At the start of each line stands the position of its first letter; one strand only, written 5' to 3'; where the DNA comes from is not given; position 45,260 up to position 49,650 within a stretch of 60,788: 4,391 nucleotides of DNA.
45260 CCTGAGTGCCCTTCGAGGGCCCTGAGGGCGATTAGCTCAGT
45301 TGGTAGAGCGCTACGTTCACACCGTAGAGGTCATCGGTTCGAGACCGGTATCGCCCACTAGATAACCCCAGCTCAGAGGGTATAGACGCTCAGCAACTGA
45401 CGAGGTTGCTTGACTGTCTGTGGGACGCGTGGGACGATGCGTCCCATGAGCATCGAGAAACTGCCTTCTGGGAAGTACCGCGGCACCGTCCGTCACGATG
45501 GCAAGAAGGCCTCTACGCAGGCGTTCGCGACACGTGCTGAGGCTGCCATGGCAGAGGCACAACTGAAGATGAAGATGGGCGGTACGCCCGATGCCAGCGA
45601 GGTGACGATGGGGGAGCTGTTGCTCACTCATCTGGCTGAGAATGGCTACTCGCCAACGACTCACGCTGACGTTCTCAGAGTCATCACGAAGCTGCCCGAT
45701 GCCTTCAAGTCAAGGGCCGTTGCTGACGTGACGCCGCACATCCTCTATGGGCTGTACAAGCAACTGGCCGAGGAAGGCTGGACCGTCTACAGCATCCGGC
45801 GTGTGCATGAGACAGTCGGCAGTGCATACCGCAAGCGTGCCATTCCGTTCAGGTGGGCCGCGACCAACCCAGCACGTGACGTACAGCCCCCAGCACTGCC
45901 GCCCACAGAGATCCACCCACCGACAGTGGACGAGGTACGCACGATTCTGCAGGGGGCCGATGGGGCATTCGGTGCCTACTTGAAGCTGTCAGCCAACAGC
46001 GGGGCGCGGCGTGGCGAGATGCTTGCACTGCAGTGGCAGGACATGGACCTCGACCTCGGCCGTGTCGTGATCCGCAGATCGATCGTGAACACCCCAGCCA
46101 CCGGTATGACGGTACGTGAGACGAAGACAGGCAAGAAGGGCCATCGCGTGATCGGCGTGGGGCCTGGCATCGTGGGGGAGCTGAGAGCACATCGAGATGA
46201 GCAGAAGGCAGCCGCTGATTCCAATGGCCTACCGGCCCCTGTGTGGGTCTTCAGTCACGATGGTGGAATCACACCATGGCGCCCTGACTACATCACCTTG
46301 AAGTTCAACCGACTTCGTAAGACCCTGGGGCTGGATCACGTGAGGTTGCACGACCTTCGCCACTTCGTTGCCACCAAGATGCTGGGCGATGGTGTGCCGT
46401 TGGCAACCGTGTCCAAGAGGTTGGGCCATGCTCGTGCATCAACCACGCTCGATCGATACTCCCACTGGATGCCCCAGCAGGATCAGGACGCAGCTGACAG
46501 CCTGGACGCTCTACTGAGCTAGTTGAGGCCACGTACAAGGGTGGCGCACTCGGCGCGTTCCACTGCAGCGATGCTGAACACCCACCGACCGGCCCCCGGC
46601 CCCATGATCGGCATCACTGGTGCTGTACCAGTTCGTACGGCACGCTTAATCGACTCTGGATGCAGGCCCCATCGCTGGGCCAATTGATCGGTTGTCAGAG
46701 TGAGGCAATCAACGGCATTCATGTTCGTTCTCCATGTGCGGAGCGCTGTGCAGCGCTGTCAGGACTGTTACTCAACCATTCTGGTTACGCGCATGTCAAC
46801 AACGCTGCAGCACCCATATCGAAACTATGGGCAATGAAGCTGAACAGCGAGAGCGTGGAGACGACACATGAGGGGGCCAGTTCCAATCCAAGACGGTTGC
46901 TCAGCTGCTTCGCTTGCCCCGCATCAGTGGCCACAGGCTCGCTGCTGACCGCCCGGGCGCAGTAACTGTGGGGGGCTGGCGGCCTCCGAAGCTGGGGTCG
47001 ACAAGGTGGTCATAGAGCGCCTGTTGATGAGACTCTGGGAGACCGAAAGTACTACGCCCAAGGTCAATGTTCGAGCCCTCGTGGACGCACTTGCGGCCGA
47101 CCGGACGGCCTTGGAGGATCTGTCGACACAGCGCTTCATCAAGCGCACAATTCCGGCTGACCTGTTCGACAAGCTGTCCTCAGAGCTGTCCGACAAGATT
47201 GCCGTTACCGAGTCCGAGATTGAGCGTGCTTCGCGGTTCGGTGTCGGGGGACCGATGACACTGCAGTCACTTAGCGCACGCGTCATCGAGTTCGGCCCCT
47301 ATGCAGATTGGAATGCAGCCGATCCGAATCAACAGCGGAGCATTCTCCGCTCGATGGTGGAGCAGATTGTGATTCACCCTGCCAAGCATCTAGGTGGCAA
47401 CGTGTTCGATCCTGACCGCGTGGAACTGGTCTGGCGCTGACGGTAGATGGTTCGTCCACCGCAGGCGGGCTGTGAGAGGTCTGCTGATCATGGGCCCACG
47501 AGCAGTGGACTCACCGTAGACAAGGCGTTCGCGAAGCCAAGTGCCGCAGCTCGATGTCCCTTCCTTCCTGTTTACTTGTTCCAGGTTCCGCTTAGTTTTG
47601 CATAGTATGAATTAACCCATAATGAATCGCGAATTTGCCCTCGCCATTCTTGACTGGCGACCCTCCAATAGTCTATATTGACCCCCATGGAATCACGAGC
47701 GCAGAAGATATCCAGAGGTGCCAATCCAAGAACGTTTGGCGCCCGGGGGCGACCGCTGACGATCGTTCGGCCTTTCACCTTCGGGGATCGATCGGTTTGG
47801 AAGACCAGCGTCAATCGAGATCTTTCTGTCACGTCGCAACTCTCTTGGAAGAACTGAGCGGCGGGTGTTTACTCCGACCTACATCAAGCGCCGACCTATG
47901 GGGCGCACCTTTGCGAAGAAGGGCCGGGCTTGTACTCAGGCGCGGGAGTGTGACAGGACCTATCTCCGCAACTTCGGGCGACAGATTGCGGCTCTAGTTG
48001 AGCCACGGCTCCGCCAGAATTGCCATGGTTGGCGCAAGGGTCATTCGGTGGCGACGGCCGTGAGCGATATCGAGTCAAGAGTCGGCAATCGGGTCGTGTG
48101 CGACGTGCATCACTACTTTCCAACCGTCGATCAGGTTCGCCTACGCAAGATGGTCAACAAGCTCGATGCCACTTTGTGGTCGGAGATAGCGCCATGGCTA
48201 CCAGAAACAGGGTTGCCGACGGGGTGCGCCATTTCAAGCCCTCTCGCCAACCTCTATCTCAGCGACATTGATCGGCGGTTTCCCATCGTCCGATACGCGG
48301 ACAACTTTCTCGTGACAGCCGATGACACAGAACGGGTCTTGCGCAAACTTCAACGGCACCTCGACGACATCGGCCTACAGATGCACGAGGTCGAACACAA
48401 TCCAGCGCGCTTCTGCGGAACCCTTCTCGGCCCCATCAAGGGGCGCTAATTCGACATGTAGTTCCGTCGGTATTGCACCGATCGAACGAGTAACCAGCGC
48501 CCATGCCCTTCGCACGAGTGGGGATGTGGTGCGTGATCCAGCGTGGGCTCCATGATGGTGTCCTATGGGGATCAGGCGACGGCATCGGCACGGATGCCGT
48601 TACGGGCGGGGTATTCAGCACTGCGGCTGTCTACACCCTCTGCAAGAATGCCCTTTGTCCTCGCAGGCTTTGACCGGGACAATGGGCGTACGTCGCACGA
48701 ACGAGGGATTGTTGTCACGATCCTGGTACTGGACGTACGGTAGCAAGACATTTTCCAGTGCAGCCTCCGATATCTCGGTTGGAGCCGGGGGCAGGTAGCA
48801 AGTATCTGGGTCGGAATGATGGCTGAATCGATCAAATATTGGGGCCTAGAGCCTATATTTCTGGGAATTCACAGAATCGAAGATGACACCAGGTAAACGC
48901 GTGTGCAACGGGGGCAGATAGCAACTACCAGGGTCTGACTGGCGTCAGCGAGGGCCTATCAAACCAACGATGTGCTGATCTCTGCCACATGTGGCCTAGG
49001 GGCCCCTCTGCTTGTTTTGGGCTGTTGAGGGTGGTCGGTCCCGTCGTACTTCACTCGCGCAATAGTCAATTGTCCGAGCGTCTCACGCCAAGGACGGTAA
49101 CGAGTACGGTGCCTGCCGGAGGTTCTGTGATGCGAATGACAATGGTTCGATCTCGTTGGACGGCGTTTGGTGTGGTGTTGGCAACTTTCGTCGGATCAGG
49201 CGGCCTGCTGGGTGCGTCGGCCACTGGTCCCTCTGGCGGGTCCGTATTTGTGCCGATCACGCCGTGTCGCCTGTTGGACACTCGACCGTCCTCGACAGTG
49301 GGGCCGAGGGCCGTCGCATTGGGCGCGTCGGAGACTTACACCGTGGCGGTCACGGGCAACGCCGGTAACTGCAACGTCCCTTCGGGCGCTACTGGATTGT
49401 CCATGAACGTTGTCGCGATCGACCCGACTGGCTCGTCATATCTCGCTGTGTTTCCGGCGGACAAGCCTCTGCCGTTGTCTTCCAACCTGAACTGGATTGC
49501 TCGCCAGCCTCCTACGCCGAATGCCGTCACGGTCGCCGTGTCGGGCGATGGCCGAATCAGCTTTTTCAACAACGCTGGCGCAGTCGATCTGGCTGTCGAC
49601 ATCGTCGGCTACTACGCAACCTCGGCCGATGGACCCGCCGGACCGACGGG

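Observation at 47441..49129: Miniature RT-like ORF (194 codons, YADN) inside ~1.7 kb of ORF-poor, lower-GC island DNA: a decayed relic or a compact RT + ncRNA module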

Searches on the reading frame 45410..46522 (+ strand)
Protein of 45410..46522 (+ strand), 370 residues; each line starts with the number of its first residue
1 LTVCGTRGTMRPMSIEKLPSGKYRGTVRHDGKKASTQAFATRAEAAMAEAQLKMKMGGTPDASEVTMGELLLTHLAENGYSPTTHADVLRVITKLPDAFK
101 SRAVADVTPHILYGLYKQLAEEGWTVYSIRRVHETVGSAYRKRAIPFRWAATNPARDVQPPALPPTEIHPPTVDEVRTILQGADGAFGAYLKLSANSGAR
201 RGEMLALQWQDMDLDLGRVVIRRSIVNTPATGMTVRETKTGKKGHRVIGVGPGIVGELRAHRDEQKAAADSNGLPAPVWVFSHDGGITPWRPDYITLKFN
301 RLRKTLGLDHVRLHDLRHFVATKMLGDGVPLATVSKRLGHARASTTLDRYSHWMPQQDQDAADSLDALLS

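Call 4: search_protein_families(library=pfam, proteins=[window:45410-46522:+], max_evalue=1)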
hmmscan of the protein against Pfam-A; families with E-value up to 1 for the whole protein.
window:45410-46522:+ (370 aa): 1 family
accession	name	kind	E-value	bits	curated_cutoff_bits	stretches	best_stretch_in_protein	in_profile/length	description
PF00589.27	Phage_integrase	-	1.1e-18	68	27.1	1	176-353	8-168/172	Phage integrase family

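Call 92: search_protein_families(library=phrogs, proteins=[window:45410-46522:+], max_evalue=0.01)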
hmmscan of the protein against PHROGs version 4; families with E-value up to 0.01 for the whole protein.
window:45410-46522:+ (370 aa): 9 families
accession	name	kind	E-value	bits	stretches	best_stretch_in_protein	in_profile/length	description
phrog_1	-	integration and excision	1.4e-55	190.7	1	16-369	117-451/611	integrase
phrog_216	-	integration and excision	2.3e-27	96.9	1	189-367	78-238/301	integrase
phrog_7685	-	integration and excision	1.7e-10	41.9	1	302-368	171-238/240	integrase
phrog_34557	-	integration and excision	3.3e-06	27.9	1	291-352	106-165/183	integrase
phrog_5127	-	integration and excision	1.7e-05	25.5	0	300-334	280-315/355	integrase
phrog_23271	-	unknown function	7.3e-05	23.6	1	310-351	8-48/67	-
phrog_25190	-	integration and excision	0.00012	23.3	1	287-356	23-92/109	integrase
phrog_35951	-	unknown function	0.0024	19.3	1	304-370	14-79/97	-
phrog_7269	-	integration and excision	0.0042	18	1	300-361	18-77/89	integrase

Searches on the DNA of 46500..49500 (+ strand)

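Call 8: search_rna_families(source=window, start=46500, end=49500, threshold=evalue, max_evalue=10, show_alignments=3)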
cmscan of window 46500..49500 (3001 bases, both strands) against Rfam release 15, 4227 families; matches with E-value up to 10: 2.
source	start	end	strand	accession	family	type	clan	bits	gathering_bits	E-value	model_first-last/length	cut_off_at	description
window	47434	47495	-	RF01149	sR10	Gene; snRNA; snoRNA; CD-box;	-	14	45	2.7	1-54/54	no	Small nucleolar RNA sR10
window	46961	47031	+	RF02248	Six3os1_3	Gene; lncRNA;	-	13.5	40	2.9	1-75/75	no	Six3os1 conserved region 3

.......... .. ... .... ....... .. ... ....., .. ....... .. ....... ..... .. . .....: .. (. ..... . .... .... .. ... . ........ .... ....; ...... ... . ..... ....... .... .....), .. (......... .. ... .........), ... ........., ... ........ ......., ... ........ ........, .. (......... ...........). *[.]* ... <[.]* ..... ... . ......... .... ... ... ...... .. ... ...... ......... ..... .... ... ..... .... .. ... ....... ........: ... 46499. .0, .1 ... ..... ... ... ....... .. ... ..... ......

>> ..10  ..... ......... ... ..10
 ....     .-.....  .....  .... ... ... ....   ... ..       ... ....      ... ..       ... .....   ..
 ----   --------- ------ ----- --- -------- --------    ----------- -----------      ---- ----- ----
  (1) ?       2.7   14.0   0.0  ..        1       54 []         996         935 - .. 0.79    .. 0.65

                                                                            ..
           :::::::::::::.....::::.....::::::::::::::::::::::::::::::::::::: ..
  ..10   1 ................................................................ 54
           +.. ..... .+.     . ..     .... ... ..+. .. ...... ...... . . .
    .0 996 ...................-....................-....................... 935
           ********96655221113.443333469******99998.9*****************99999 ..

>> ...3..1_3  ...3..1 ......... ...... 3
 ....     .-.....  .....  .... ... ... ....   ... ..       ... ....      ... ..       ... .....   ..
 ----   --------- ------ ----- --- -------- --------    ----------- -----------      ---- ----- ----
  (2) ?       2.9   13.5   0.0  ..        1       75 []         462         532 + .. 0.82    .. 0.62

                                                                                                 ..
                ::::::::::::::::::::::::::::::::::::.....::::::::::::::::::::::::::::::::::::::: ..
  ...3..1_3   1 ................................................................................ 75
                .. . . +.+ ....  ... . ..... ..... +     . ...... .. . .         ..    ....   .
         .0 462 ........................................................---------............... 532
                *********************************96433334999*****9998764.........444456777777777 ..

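Call 60: build_rna_model(alignment_id=A3, structure=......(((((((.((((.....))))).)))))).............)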
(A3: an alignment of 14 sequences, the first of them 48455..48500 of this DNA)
Model R1 built from alignment A3 (14 sequences, 48 columns); structure: as given.
model positions 46; base pairs 11; branch points 0; effective number of sequences 14; information 0.937 bits per position. Calibrated on 0.2 Mb of random sequence (short: E-values are rough).
structure used (alignment columns):
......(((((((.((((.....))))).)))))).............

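Call 62: search_with_rna_model(model_id=R1, sources=[window, L001, L005, L006, L007, L010, L011, L012, L013, L014, L015, L024, L025, L026, L027, L080, L081, L082, L083, L084, L085, L016, L017, L018, L020, L021, L028, L029, L033, L039], max_evalue=1)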
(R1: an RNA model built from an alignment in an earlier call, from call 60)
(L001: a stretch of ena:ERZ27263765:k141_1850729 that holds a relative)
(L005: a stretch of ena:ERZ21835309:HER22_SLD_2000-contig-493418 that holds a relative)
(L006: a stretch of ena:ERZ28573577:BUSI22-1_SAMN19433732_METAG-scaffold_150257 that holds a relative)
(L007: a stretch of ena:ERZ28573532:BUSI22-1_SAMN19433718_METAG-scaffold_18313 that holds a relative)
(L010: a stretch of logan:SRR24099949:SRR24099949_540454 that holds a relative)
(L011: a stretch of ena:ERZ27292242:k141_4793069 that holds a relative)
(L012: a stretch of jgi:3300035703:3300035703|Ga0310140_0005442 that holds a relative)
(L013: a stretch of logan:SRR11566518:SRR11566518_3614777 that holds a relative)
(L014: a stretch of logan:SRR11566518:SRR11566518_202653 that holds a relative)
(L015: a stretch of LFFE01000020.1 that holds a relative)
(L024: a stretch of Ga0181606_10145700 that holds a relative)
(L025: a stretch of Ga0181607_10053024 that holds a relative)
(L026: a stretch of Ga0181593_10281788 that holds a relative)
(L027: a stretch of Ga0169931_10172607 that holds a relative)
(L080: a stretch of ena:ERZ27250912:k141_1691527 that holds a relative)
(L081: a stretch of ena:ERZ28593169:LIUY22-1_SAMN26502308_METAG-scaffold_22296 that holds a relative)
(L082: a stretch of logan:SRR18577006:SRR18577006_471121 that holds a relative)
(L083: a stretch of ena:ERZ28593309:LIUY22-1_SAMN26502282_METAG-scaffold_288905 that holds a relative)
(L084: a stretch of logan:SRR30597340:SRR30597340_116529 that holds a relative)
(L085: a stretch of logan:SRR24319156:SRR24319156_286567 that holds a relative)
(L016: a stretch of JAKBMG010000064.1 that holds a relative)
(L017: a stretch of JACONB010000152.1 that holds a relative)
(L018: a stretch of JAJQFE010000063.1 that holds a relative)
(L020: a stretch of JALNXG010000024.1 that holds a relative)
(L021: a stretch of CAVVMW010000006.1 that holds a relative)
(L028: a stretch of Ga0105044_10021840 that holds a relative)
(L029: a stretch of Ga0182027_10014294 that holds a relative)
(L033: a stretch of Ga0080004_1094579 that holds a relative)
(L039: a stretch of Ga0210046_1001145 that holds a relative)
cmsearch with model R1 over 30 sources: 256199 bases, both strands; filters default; matches with E-value up to 1: 19.
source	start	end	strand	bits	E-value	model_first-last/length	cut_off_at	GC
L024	1147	1192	+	55.3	2.2e-14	1-46/46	no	0.57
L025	1018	1063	+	55.3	2.2e-14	1-46/46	no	0.57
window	48455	48500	+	54.1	5.7e-14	1-46/46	no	0.54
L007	1124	1169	+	54.1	5.7e-14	1-46/46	no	0.54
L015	1122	1167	+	53.9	6.6e-14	1-46/46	no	0.57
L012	10618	10663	+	53.4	9.2e-14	1-46/46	no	0.57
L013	901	946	+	53.4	9.2e-14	1-46/46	no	0.57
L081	5124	5169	+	52.3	2.1e-13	1-46/46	no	0.74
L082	855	900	+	52.3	2.1e-13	1-46/46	no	0.74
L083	739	784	+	52.3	2.1e-13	1-46/46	no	0.74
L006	1612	1657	+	49.9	1.2e-12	1-46/46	no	0.48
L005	2834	2880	+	49.6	1.5e-12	1-46/46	no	0.64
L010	1521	1566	+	48.5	3.2e-12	1-46/46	no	0.48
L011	932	976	+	47.7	6e-12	1-46/46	no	0.56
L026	1204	1249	+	46.9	1.1e-11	1-46/46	no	0.63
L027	843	888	+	46.5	1.5e-11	1-46/46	no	0.5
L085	1924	1969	+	42.6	2.6e-10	1-46/46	no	0.63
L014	10548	10593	+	42.2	3.5e-10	1-46/46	no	0.48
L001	10486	10532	+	41.5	5.7e-10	1-46/46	no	0.64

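Call 77: search_rna_families(sources=[L015, L025, L027, L005, L081, L011, L013, L006, L010, L085, L026, L080], threshold=evalue, max_evalue=1)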
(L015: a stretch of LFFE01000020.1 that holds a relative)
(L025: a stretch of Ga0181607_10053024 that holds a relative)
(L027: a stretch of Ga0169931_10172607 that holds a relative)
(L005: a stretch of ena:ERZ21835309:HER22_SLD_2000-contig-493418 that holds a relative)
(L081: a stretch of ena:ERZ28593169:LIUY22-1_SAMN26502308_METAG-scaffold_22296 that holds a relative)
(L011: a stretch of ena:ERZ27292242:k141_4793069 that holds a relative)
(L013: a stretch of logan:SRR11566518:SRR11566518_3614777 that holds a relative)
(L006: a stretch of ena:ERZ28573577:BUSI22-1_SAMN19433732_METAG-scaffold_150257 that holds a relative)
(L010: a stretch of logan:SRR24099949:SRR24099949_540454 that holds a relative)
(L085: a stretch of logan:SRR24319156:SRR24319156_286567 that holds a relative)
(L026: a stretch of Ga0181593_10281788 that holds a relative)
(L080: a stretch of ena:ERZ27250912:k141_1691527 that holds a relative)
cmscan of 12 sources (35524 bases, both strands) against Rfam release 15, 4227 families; matches with E-value up to 1: 2.
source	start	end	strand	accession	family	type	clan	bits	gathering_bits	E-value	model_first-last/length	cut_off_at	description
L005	4057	4129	+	RF00005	tRNA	Gene; tRNA;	CL00001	66.8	29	1.3e-12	1-71/71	no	tRNA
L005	4057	4130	-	RF04354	Plastid-ycf2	Cis-reg;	-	25.4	65.7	0.36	1-75/75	no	Plastid-ycf2 5UTR RNA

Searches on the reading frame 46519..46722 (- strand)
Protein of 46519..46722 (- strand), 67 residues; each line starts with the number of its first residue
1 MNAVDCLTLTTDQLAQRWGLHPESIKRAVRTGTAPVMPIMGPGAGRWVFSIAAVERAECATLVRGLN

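Call 75: search_protein_families(library=pfam, proteins=[window:46519-46722:-], max_evalue=0.01)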
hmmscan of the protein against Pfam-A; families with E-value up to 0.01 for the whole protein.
window:46519-46722:- (67 aa): 1 family
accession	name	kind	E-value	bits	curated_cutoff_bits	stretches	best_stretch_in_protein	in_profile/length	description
PF12728.13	HTH_17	-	8.6e-05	23.2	27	1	9-56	2-45/51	Helix-turn-helix domain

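Call 92: search_protein_families(library=phrogs, proteins=[window:46519-46722:-], max_evalue=0.01)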
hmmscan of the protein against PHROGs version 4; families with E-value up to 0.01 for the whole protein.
window:46519-46722:- (67 aa): 2 families
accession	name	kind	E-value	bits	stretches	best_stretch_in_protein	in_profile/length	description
phrog_66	-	integration and excision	0.0007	20.4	1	7-56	92-138/412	excisionase and transcriptional regulator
phrog_2474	-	transcription regulation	0.0013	19.6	1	9-64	49-102/118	MerR-like transcriptional regulator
